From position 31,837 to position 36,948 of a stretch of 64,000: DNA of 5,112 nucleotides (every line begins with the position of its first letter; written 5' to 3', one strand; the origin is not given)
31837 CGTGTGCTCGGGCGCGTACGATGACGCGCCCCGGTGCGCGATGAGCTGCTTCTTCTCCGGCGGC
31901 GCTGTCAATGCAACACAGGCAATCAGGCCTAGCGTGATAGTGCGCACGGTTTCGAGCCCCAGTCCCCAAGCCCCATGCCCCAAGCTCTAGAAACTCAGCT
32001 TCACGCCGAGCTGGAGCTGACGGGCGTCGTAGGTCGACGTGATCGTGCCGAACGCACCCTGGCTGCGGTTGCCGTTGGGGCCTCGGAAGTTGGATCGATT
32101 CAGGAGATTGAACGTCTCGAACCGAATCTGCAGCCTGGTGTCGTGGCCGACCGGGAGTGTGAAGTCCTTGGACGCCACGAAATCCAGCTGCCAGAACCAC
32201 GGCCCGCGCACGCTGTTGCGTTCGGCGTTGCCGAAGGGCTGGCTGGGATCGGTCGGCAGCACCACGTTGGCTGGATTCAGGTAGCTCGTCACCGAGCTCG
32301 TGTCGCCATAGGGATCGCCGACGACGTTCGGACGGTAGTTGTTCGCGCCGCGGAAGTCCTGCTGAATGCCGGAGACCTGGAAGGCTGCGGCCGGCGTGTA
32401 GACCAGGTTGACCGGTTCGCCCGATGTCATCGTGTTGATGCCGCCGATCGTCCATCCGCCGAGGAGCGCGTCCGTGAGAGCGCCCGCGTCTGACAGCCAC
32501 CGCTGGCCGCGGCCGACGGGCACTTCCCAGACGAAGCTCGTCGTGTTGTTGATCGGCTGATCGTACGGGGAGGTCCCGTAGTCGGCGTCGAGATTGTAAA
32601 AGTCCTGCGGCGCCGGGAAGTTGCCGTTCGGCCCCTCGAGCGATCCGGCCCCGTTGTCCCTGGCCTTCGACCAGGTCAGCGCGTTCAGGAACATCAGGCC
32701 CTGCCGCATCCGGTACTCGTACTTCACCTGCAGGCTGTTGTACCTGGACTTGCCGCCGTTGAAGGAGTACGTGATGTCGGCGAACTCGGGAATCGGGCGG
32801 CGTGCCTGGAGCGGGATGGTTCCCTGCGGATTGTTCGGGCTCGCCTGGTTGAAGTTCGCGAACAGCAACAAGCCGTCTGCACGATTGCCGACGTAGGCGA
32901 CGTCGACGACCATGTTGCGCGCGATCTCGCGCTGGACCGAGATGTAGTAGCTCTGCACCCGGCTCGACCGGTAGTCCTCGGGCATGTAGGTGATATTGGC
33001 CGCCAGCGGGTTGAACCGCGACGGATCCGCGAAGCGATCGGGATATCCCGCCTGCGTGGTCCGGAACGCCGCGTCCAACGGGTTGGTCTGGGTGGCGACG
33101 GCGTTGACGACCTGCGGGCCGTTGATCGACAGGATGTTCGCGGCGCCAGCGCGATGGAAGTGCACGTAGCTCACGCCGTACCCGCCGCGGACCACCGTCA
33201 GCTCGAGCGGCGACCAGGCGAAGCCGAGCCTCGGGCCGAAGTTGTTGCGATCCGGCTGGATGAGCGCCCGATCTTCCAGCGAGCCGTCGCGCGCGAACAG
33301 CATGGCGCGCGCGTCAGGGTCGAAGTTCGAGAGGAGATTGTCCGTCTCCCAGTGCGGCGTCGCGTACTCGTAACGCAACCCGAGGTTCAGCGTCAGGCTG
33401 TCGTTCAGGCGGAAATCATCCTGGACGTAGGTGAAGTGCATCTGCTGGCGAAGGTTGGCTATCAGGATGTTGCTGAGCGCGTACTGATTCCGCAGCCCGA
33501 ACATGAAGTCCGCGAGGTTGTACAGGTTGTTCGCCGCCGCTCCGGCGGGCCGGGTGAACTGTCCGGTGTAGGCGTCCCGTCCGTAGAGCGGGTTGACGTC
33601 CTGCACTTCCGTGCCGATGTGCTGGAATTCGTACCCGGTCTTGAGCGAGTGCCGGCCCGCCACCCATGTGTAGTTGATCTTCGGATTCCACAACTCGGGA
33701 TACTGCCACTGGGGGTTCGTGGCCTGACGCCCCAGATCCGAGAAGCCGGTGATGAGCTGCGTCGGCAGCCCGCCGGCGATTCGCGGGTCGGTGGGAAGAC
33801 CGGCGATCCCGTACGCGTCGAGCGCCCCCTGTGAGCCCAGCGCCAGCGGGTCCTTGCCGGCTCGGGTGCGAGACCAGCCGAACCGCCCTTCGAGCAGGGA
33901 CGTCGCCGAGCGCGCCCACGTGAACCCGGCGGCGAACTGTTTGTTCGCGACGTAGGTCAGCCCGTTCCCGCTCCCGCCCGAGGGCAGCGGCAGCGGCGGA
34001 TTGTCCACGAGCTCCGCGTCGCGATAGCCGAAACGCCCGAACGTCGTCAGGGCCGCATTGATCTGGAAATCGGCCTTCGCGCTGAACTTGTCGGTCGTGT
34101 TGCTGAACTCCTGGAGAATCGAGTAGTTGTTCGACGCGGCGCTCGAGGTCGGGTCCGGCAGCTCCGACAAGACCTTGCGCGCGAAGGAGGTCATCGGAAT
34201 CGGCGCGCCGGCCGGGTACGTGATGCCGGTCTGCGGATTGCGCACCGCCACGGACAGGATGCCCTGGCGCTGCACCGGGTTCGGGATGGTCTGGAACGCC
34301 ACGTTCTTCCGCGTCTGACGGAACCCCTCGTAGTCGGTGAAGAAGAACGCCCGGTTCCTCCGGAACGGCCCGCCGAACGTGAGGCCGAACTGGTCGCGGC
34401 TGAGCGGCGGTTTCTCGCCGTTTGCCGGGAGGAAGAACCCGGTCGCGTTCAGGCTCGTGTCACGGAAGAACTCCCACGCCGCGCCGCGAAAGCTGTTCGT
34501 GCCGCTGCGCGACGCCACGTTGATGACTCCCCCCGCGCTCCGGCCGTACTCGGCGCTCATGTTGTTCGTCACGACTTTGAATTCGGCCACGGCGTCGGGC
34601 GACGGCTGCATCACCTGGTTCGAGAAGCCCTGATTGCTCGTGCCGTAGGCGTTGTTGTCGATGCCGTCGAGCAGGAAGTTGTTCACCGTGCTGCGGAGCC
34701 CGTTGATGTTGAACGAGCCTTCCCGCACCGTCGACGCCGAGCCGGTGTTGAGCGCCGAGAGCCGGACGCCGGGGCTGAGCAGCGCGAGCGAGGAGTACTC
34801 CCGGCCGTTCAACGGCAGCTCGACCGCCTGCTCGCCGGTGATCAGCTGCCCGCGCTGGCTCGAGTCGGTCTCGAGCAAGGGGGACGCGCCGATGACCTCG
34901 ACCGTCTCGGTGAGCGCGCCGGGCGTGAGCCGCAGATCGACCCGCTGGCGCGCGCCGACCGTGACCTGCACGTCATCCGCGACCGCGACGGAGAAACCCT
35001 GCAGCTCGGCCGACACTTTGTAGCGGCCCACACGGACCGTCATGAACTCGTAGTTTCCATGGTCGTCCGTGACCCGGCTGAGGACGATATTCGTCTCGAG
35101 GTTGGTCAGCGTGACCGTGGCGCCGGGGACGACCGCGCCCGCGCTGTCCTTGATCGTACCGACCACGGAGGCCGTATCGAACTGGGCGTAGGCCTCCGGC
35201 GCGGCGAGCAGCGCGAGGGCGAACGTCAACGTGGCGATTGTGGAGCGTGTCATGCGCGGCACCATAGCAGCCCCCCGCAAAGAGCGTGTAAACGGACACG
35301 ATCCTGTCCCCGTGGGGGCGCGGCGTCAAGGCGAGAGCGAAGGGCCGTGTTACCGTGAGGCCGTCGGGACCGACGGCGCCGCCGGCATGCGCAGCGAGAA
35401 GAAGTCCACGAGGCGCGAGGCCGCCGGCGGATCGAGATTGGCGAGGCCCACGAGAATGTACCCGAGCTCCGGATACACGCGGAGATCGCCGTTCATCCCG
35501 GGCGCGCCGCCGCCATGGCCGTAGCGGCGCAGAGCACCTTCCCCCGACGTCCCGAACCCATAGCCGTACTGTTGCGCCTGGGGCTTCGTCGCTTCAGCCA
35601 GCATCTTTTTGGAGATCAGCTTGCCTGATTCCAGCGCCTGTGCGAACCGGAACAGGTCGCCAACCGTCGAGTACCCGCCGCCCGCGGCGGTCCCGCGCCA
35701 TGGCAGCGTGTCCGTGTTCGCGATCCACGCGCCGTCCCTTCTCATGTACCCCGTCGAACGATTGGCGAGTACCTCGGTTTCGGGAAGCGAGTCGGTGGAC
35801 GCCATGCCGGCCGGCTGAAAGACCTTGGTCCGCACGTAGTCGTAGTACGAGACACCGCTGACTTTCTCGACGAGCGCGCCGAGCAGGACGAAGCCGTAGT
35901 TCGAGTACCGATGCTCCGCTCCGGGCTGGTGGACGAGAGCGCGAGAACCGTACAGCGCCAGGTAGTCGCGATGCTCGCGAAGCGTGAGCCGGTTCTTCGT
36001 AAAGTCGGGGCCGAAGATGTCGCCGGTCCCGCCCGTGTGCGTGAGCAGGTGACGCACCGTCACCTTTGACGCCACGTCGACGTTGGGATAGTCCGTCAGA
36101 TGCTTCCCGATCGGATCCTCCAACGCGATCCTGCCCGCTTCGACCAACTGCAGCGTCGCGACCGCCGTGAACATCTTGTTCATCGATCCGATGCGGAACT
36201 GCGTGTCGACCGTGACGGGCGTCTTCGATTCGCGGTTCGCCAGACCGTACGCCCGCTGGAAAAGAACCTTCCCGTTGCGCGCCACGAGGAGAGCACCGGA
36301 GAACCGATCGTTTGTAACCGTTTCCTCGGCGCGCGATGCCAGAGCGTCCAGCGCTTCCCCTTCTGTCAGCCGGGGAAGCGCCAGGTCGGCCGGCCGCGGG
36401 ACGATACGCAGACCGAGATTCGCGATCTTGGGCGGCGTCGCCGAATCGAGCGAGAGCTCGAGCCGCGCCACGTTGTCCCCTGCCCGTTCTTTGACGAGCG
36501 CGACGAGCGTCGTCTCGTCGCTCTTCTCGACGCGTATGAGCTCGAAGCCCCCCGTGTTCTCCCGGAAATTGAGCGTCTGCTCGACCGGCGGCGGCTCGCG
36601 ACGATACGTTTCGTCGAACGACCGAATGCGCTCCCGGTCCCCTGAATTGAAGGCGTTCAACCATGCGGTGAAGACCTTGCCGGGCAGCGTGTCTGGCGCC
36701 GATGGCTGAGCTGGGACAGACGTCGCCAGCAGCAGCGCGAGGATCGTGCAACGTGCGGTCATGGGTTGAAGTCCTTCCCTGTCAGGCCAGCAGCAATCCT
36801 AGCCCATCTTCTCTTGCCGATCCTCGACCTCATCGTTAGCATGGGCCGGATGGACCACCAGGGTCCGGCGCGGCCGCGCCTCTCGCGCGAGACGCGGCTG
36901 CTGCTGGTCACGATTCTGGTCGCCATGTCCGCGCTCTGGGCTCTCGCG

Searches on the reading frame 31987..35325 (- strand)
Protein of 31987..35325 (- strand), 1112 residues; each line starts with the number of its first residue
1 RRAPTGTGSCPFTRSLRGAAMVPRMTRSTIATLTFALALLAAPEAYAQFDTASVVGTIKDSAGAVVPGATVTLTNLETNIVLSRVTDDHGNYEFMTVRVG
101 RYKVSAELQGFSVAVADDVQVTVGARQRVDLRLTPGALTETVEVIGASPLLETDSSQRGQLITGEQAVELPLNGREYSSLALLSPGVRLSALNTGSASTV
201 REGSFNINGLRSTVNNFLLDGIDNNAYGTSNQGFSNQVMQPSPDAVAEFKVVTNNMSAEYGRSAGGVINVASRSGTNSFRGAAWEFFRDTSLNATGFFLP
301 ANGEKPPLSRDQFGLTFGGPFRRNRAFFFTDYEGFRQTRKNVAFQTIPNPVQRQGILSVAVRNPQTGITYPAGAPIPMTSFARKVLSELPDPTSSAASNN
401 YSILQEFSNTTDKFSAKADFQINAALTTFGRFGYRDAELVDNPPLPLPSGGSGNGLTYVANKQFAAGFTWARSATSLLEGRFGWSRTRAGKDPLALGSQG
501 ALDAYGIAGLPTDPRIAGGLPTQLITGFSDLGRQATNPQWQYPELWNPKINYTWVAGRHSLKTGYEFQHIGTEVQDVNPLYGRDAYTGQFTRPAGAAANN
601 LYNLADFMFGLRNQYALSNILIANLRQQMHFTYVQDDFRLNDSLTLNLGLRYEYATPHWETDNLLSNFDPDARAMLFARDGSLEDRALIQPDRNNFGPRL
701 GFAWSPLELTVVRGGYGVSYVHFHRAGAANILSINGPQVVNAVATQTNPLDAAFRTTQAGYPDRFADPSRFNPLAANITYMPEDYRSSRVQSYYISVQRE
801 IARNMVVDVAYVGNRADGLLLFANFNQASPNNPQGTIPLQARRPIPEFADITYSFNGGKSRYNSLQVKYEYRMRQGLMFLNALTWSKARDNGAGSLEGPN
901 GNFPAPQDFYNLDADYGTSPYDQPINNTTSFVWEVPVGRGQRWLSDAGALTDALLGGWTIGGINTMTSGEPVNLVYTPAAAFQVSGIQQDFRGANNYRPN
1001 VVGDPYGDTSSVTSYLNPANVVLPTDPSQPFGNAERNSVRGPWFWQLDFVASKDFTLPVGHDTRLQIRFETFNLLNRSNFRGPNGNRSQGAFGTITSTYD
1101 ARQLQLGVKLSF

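Call 83: search_protein_families(library=pfam, proteins=[window:31987-35325:-], max_evalue=0.00001)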
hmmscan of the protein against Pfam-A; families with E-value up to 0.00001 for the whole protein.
window:31987-35325:- (1112 aa): 3 families
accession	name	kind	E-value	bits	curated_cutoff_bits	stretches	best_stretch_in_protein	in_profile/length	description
PF25183.1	OMP_b-brl_4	-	2.4e-213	711.4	30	1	272-1105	2-838/838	Outer membrane beta barrel domain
PF13620.12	CarboxypepD_reg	-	4.3e-17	62.7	32.3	1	53-134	1-82/82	Carboxypeptidase regulatory-like domain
PF07715.20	Plug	-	7.6e-06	26.8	23.9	0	184-267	32-107/107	TonB-dependent Receptor Plug Domain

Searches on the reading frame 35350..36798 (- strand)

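Call 83: search_protein_families(library=pfam, proteins=[window:35350-36798:-], max_evalue=0.00001)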
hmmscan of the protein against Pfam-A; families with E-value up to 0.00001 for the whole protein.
window:35350-36798:- (482 aa): 1 family
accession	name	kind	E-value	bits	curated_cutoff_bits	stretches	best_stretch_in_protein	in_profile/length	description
PF00144.29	Beta-lactamase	-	2e-64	218.3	27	1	162-465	10-320/329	Beta-lactamase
